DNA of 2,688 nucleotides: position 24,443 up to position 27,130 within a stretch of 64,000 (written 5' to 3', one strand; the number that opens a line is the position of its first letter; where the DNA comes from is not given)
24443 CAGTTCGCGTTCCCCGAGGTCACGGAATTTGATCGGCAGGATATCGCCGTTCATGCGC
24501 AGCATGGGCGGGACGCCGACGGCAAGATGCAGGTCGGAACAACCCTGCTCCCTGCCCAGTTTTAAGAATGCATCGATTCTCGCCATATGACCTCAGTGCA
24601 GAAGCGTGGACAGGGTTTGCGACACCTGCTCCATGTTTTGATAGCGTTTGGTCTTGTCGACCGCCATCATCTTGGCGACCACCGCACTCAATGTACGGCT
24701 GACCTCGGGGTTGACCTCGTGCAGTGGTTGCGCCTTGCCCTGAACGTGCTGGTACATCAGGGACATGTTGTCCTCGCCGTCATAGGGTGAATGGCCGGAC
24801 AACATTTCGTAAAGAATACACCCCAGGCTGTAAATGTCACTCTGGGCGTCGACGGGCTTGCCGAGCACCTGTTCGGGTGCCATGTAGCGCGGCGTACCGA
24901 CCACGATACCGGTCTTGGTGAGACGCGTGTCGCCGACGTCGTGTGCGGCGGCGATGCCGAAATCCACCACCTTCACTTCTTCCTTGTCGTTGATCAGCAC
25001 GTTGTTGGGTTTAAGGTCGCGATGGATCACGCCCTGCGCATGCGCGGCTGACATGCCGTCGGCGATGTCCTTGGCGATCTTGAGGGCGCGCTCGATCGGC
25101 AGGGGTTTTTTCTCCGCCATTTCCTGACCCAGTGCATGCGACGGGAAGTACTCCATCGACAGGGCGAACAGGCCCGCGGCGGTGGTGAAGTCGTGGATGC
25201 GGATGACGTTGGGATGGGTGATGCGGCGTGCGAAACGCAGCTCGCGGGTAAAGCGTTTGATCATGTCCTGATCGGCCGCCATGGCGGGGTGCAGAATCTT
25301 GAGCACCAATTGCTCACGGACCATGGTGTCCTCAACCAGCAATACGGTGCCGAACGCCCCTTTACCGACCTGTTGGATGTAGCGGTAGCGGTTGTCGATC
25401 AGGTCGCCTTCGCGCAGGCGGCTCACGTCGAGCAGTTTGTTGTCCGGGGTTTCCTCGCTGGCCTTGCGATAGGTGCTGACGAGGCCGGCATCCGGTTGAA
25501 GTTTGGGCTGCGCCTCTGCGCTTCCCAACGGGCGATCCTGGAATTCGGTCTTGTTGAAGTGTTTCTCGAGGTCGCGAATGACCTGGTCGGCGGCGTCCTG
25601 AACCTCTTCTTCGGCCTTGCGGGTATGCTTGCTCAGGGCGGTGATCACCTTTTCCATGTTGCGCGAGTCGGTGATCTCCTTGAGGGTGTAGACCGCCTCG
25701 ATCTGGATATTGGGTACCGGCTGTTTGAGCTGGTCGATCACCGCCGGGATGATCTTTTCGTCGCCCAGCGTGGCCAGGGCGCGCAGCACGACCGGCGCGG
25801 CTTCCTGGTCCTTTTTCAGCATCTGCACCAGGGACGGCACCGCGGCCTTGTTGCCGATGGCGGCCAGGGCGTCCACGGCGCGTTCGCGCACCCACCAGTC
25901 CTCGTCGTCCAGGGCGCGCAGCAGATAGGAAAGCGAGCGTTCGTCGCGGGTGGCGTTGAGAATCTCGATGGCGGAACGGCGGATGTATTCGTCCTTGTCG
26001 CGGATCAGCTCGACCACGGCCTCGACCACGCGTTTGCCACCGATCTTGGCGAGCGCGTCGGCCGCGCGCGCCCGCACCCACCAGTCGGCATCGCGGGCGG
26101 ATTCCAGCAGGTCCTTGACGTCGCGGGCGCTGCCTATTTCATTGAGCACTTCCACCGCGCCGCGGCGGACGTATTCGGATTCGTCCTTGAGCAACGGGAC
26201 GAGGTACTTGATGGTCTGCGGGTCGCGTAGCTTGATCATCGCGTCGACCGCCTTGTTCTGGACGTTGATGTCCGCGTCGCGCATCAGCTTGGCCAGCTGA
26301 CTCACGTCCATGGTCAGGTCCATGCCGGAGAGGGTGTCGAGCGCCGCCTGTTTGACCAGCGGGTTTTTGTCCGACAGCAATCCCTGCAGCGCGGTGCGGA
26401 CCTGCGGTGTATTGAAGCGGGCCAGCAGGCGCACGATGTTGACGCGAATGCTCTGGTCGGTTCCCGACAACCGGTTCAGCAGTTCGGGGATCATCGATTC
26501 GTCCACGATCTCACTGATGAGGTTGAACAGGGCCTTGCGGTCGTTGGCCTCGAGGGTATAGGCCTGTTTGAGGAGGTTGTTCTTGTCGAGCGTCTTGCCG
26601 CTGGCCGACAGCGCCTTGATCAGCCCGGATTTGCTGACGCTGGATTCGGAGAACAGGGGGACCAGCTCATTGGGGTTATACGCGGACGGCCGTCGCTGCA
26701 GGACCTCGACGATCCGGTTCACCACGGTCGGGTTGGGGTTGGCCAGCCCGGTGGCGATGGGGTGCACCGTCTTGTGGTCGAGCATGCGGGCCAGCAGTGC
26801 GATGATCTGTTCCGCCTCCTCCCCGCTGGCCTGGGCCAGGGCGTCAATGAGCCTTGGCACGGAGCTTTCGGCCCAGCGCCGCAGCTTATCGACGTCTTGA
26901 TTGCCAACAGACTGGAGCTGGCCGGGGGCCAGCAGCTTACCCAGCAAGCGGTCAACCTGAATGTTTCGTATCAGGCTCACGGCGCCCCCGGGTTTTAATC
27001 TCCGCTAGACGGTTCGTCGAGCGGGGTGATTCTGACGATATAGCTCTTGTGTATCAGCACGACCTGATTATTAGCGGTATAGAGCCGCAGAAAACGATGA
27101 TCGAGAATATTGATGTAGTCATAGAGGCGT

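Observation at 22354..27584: Operon of a duplicated small protein, a HEAT-repeat Ser/Thr kinase and two PilT-family ATPases, with no pilus genes nearby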

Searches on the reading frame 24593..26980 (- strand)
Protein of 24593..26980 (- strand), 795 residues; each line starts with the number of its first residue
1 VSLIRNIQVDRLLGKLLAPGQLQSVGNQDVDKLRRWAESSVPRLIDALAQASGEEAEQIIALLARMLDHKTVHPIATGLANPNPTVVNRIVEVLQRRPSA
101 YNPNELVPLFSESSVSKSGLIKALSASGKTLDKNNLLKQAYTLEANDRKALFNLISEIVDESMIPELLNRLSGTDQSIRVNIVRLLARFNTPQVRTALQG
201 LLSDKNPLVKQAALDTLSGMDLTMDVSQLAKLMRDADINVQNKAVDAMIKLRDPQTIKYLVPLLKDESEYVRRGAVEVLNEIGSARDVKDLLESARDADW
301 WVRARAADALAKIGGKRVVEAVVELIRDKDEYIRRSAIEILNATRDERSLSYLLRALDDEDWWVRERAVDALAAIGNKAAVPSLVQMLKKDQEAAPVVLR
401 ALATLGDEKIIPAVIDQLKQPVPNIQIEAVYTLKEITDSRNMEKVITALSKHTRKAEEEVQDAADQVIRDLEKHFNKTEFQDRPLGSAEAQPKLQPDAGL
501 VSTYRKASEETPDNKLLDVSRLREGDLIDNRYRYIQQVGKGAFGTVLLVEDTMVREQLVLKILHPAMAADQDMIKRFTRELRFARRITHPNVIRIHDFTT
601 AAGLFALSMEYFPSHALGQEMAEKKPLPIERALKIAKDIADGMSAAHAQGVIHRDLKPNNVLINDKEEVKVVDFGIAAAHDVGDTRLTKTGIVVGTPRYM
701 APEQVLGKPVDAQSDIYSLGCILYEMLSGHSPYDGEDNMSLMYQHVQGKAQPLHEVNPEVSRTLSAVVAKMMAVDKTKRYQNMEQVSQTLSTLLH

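Call 3: search_protein_families(library=pfam, proteins=[window:24593-26980:-], max_evalue=0.01)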
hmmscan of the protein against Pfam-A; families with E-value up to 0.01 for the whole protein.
window:24593-26980:- (795 aa): 19 families
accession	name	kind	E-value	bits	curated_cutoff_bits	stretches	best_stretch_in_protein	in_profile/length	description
PF13646.12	HEAT_2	-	2.8e-55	185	27.7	5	228-311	3-88/88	HEAT repeats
PF00069.31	Pkinase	-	1.8e-54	185.3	31.7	1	532-786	1-258/263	Protein kinase domain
PF07714.23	PK_Tyr_Ser-Thr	-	6.3e-38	131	23.1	1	535-781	4-250/258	Protein tyrosine and serine/threonine kinase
PF02985.28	HEAT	-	9.1e-24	81.7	23.5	1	350-376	2-28/31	HEAT repeat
PF03130.22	HEAT_PBS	-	7.3e-19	66.5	20.9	1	364-389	1-26/27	PBS lyase HEAT-like repeat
PF00514.29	Arm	-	1.7e-11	44.2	20.6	0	405-437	8-40/41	Armadillo/beta-catenin-like repeat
PF13513.12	HEAT_EZ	-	3.8e-10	40.5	27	0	254-282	27-55/55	HEAT-like repeat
PF01602.26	Adaptin_N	-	5.9e-10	38.8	37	2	317-475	265-406/524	Adaptin N terminal region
PF18991.6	DUF5724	-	1.9e-07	30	25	1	151-295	418-564/1214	Family of unknown function (DUF5724)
PF01636.29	APH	-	4.4e-07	30.3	23.2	1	626-680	145-200/239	Phosphotransferase enzyme family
PF21581.3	SCD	-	1.1e-06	29.2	27.5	0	253-293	28-68/75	Stromalin conservative domain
PF10363.15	RTP1_C1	-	1.4e-06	28.8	25.9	0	311-343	34-66/112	Required for nuclear transport of RNA pol II C-terminus 1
PF12717.13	Cnd1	-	0.00017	22.1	26.4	0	227-285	24-88/162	non-SMC mitotic condensation complex subunit 1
PF21547.3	TTI1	-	0.0005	20.3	27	0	201-234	7-40/90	TELO2-interacting protein 1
PF25786.1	HEAT_GCN1_C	-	0.0017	18.8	27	0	254-283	66-95/151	GCN1-like, C-terminal HEAT repeats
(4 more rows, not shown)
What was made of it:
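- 24593..26980 (-): 795-aa soluble Hanks-type Ser/Thr kinase. It has a poorly conserved first ~130 residues, a PBS-type HEAT-like repeat solenoid (about residues 150-475) and a C-terminal kinase domain (about residues 525-795). Pfam HEAT_2 and Pkinase (call 3).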

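Call 4: search_protein_families(library=ncbifam, proteins=[window:24593-26980:-], max_evalue=0.01)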
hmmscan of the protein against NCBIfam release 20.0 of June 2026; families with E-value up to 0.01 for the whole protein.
window:24593-26980:- (795 aa): 28 families (the best 25 are shown)
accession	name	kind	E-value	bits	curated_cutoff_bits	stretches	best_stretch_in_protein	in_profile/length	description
NF033483.0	PknB_PASTA_kin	equivalog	5.6e-88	296.4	450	1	525-794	2-269/563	Stk1 family PASTA domain-containing Ser/Thr kinase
NF047741.1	antiphage_MADS6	equivalog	2.3e-56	191.6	460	2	604-794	272-461/612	methylation-associated defense system protein kinase MAD6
NF052427.1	StpK7MSMEG_1200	equivalog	8.8e-52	176.4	900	1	531-789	8-264/601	serine/threonine protein kinase StpK7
TIGR03903.1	TOMM_kin_cyc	equivalog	1e-42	146.2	705.75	1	556-786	4-240/1267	TOMM system kinase/cyclase fusion protein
NF009651.0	PRK13184.1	equivalog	1.4e-41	142.4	839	1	530-792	2-289/932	serine/threonine-protein kinase PknD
NF053615.1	SerThrKinAfsKStmc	equivalog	9.8e-35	120.4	1300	1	536-775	19-253/809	protein serine/threonine kinase AfsK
NF038150.1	lanthi_synth_IV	equivalog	8.4e-30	103.8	650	1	514-792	181-455/851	class IV lanthionine synthetase LanL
NF033442.0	BREX_PglW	equivalog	2e-29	102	990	2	516-679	498-662/1391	BREX system serine/threonine kinase PglW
NF045915.1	PhycobilmeDegNblB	equivalog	4.4e-26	91.7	300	3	201-335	75-210/214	phycobilisome degradation protein NblB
NF058502.1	phyc_lyase_CpcE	equivalog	1.4e-19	70.6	330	2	333-453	58-192/260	C-phycocyanin alpha-cysteine-84 phycocyanobilin lyase subunit CpcE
NF010374.0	PRK13800.1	equivalog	4.8e-19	68.1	1196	1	149-390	611-850/898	fumarate reductase/succinate dehydrogenase flavoprotein subunit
NF038151.1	lanthi_synth_III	equivalog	7.1e-17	61.1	575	1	529-731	219-427/833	class III lanthionine synthetase LanKC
NF058505.1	phyc_lyase_CpeY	equivalog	1.3e-13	50.3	600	1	306-456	36-194/419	C-phycoerythrin alpha-cysteine-82 phycoerythrobilin lyase CpeY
NF043056.1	T4SS_LegK1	equivalog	8.5e-13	47.7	550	1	649-740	208-298/516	Dot/Icm T4SS effector kinase LegK1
TIGR02270.1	TIGR02270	subfamily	4e-11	42.6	206.8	2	148-362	71-283/410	TIGR02270 family protein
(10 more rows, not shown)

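Call 23: search_protein_families(library=padloc, proteins=[window:24593-26980:-], max_evalue=0.001)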
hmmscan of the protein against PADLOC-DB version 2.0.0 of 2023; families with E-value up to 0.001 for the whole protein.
window:24593-26980:- (795 aa): 38 families (the best 25 are shown)
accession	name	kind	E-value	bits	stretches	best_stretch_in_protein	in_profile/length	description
PDLC04042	PD-T4-6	-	1.5e-88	295.2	1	525-793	4-272/292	-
PDLC04061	PD-T4-6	-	1.4e-81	273.5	1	527-791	13-281/510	-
PDLC04053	PD-T4-6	-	1.2e-79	266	1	530-791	9-269/311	-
PDLC04060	PD-T4-6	-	2.9e-79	265.2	1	525-793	3-269/486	-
PDLC04047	PD-T4-6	-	5.4e-79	263.6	1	526-795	6-274/327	-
PDLC04043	PD-T4-6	-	4.5e-77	258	1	530-791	15-275/452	-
PDLC04138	mad6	-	8.2e-73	244.4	1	514-794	35-314/659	mads_6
PDLC04054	PD-T4-6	-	1.4e-71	239.7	1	523-790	4-270/347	-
PDLC04048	PD-T4-6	-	3.1e-71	238.6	1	525-795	5-274/354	-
PDLC04057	PD-T4-6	-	1.8e-69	232.9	1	525-794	3-271/443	-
PDLC04039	PD-T4-6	-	1.3e-66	223.5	1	523-786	8-268/458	-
PDLC04052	PD-T4-6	-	1.9e-64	216.7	1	527-787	6-270/496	-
PDLC04041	PD-T4-6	-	2.2e-63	213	1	531-787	29-287/443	-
PDLC04040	PD-T4-6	-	8.8e-61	204.3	1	538-789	2-261/547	-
PDLC04064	PD-T4-6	-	2.1e-53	179.6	1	531-793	21-280/369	-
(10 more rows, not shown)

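Call 42: find_homologous_proteins(query=window:24593-26980:-, max_evalue=1e-30)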
Query window:24593-26980:- (795 aa): 5368 proteins with E <= 1e-30 among 8000 candidates; the best 120 are listed.
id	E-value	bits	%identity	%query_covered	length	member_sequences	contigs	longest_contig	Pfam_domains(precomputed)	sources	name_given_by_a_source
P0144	0.0e+0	1722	100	100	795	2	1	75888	PF00514.30,PF10363.16,PF02985.29,PF18991.6,PF01602.27,PF21581.4,PF07714.24,PF00069.32,PF03130.23,PF13513.13,PF13646.13,PF01636.30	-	-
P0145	3.5e-264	897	54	100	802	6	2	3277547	PF23271.2,PF12717.14,PF00514.30,PF10363.16,PF02985.29,PF18991.6,PF01602.27,PF21581.4,PF07714.24,PF00069.32,PF03130.23,PF13513.13,PF13646.13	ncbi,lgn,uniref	ncbi:HEAT repeat domain-containing protein [Thioalkalivibrio sulfidiphilus]|uniref:HEAT repeat domai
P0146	5.3e-262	890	52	100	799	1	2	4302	PF23271.2,PF12717.14,PF00514.30,PF10363.16,PF02985.29,PF01602.27,PF21581.4,PF07714.24,PF00069.32,PF03130.23,PF13513.13,PF13646.13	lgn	-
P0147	4.6e-252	857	52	100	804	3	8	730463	PF12717.14,PF07714.24,PF00069.32,PF00514.30,PF10363.16,PF02985.29,PF11838.15,PF03130.23,PF13513.13,PF01602.27,PF13646.13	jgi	jgi:eukaryotic-like serine/threonine-protein kinase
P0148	4.7e-252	857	52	100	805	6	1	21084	PF12717.14,PF00514.30,PF10363.16,PF02985.29,PF11838.15,PF18991.6,PF01602.27,PF21581.4,PF07714.24,PF00069.32,PF03130.23,PF20168.5,PF13513.13,PF13646.13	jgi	-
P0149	1.5e-251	855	52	100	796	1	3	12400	PF12717.14,PF00514.30,PF10363.16,PF02985.29,PF01602.27,PF21581.4,PF07714.24,PF00069.32,PF03130.23,PF13513.13,PF13646.13,PF23227.2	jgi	jgi:eukaryotic-like serine/threonine-protein kinase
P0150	1.9e-251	855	52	100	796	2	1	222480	PF12717.14,PF07714.24,PF00069.32,PF00514.30,PF02985.29,PF03130.23,PF13646.13,PF01636.30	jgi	jgi:eukaryotic-like serine/threonine-protein kinase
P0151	1.2e-244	832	51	100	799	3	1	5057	PF07714.24,PF00069.32,PF10363.16,PF02985.29,PF03130.23,PF13513.13,PF01602.27,PF13646.13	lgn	-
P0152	2.3e-238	812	48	100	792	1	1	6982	PF07714.24,PF00069.32,PF00514.30,PF02985.29,PF03130.23,PF13513.13,PF01602.27,PF13646.13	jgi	-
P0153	1.2e-237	809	48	99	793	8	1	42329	PF12717.14,PF07714.24,PF00069.32,PF10363.16,PF02985.29,PF11838.15,PF03130.23,PF13513.13,PF01602.27,PF13646.13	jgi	-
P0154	1.3e-236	806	47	100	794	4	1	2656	PF07714.24,PF00069.32,PF00514.30,PF02985.29,PF03130.23,PF13513.13,PF01602.27,PF13646.13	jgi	jgi:serine/threonine-protein kinase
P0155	1.6e-235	802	47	100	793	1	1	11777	PF12717.14,PF07714.24,PF00069.32,PF00514.30,PF02985.29,PF03130.23,PF13513.13,PF01602.27,PF13646.13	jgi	-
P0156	2.0e-235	802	48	99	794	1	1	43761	PF07714.24,PF00069.32,PF02985.29,PF03130.23,PF13513.13,PF01602.27,PF13646.13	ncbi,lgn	ncbi:MAG: protein kinase domain-containing protein [Gammaproteobacteria bacterium]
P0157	3.0e-235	801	47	100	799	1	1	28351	PF12717.14,PF00514.30,PF02985.29,PF18991.6,PF01602.27,PF21581.4,PF07714.24,PF00069.32,PF08713.18,PF03130.23,PF13513.13,PF13646.13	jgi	jgi:serine/threonine-protein kinase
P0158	1.4e-234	799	48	99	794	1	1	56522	PF07714.24,PF00069.32,PF00514.30,PF02985.29,PF03130.23,PF13513.13,PF01602.27,PF13646.13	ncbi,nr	ncbi:MAG TPA: HEAT repeat domain-containing protein [Gammaproteobacteria bacterium]|nr:HEAT repeat d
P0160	3.2e-233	795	48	100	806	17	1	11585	PF21581.4,PF12717.14,PF07714.24,PF00069.32,PF10363.16,PF02985.29,PF03109.23,PF03130.23,PF13513.13,PF01602.27,PF13646.13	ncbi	ncbi:protein kinase domain-containing protein [Acidihalobacter prosperus]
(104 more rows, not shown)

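Call 44: find_encoding_contigs(protein=P0145, flank=10000, max_places=1)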
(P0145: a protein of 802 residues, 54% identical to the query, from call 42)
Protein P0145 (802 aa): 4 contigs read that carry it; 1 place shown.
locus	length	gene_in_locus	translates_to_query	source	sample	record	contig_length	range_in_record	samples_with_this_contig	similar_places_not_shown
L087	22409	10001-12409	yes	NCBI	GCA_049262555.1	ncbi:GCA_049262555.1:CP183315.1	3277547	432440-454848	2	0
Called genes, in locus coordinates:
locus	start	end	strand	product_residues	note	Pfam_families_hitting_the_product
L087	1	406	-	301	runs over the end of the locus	PF18030:Rimk_N, PF14397:ATPgrasp_ST (faint), PF02655:ATP-grasp_3, PF02955:GSH-S_ATP, PF08443:RimK, PF07478:Dala_Dala_lig_C (faint)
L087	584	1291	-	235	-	PF27733:UCP029691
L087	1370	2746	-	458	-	PF03448:MgtE_N, PF00571:CBS (faint), PF01769:MgtE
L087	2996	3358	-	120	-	-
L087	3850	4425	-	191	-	PF01169:GDT1, PF01925:TauE (faint), PF01169:GDT1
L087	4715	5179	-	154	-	PF05618:RimB-like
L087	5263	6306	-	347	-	PF00005:ABC_tran, PF02463:SMC_N (faint), PF13401:AAA_22 (faint), PF13304:AAA_21 (weak), PF08402:TOBE_2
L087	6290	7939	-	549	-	PF00528:BPD_transp_1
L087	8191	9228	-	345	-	PF01547:SBP_bac_1, PF13531:SBP_bac_11, PF13416:SBP_bac_8, PF13343:SBP_bac_6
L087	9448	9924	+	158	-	-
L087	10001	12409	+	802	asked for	PF23271:HEAT_GCN1 (faint), PF10363:RTP1_C1 (faint), PF12717:Cnd1 (faint), PF13513:HEAT_EZ (faint), PF13646:HEAT_2, PF13646:HEAT_2, PF00069:Pkinase, PF07714:PK_Tyr_Ser-Thr, +6 more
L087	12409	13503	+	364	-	PF00437:T2SSE, PF13604:AAA_30 (faint), PF13401:AAA_22 (faint)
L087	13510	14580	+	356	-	PF00437:T2SSE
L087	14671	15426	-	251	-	-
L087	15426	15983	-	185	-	PF04542:Sigma70_r2, PF22029:PhyR_sigma2 (weak), PF08281:Sigma70_r4_2, PF04545:Sigma70_r4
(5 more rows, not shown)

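Call 45: find_encoding_contigs(protein=P0160, flank=6000, max_places=1)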
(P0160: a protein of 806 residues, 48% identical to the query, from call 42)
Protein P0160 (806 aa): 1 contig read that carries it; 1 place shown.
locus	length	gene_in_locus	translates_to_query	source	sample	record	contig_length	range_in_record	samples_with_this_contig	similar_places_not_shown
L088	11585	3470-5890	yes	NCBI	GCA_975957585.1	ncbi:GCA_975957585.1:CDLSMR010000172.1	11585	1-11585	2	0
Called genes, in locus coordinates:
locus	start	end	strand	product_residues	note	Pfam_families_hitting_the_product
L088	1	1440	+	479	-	?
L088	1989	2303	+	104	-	PF05120:GvpG (weak), PF09851:SHOCT (weak)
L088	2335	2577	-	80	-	PF01037:AsnC_trans_reg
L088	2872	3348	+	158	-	-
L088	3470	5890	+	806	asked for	PF01602:Adaptin_N (faint), PF03130:HEAT_PBS (faint), PF13513:HEAT_EZ (faint), PF13646:HEAT_2, PF13646:HEAT_2, PF00069:Pkinase, PF07714:PK_Tyr_Ser-Thr, PF03109:ABC1 (weak), +4 more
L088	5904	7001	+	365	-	PF00437:T2SSE, PF13191:AAA_16 (weak), PF13401:AAA_22 (faint)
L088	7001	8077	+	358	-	PF00437:T2SSE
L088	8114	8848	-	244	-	-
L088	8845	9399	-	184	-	PF04542:Sigma70_r2, PF08281:Sigma70_r4_2, PF04545:Sigma70_r4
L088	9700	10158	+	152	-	PF02635:DsrE (weak)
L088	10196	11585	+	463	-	PF07396:Porin_O_P (faint)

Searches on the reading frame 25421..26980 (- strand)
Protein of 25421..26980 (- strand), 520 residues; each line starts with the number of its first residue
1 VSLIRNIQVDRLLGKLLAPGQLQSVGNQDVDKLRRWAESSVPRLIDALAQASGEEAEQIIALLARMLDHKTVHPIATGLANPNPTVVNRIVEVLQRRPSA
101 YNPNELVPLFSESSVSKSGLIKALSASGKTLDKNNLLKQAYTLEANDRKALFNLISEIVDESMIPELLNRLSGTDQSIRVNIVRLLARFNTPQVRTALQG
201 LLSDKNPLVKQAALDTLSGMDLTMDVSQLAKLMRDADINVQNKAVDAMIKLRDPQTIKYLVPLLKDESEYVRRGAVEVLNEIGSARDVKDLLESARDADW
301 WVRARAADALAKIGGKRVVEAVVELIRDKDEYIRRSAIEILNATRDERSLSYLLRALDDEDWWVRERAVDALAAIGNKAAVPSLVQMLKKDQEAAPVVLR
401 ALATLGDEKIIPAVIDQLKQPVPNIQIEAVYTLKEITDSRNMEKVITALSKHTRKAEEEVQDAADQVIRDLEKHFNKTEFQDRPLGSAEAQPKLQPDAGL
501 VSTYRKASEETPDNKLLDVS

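Call 94: search_solved_structures(query=window:25421-26980:-, max_evalue=0.001)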
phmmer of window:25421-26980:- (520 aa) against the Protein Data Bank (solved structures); distinct sequences matched with E-value up to 0.001: 25.
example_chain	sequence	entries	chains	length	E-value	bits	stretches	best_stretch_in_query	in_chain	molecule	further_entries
6ft5_A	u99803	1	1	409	3.5e-65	224.2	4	252-390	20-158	alphaRep A3_A3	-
9sah_A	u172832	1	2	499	2.6e-62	214.7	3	229-389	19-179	E4-NB2 synthetic fusion protein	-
6fsq_A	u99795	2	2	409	8.7e-62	213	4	252-390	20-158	alphaRep A3_bGFPD | A3_bGFPD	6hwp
4zv6_A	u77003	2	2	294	3.7e-42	148.3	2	253-389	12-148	AlphaRep-7 | alpha-Rep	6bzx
4xl5_C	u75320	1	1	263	2.8e-41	145.4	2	253-408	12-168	bGFP-A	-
3ltm_A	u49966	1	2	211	9.9e-36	127.1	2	252-390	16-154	Alpha-Rep4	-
3ltj_A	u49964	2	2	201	1.1e-34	123.6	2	253-390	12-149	AlphaRep-4 | bA3-2: binder of A3 protein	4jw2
9rhz_A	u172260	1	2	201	1.5e-32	116.6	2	253-391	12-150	ALPHAREP bE5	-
6gx7_E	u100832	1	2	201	2.6e-31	112.5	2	253-391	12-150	iiiA5 ALPHAREP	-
6gwc_C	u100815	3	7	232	1.1e-30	110.5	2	253-395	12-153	iE5 ALPHAREP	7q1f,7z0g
7p0h_A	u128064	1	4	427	1.6e-30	109.9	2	228-413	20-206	Helicobacter pylori ComF fused to an artificial alphaREP crystallization helper (named B2)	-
8aw4_A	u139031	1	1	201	4.3e-29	105.2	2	253-412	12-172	ALPHAREP bB-E3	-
9t1m_A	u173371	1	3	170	3e-23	86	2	291-390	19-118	Alpha Rep E4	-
6gwd_G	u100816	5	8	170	4.9e-23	85.2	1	253-383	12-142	iiH5 ALPHAREP | iih5 Alpha Repeating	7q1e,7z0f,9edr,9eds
5dcq_A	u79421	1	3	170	4.5e-21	78.8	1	253-383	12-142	artificial repeat proteins (alphaREP3)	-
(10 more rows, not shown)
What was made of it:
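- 24593..26980 (-): The HEAT part matches alphaRep and PBS-HEAT repeat proteins in the PDB (call 94).
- On PBS-lyase-type HEAT-like repeat proteins: The PDB search gives E 3.5e-65 to alphaRep proteins (call 94).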
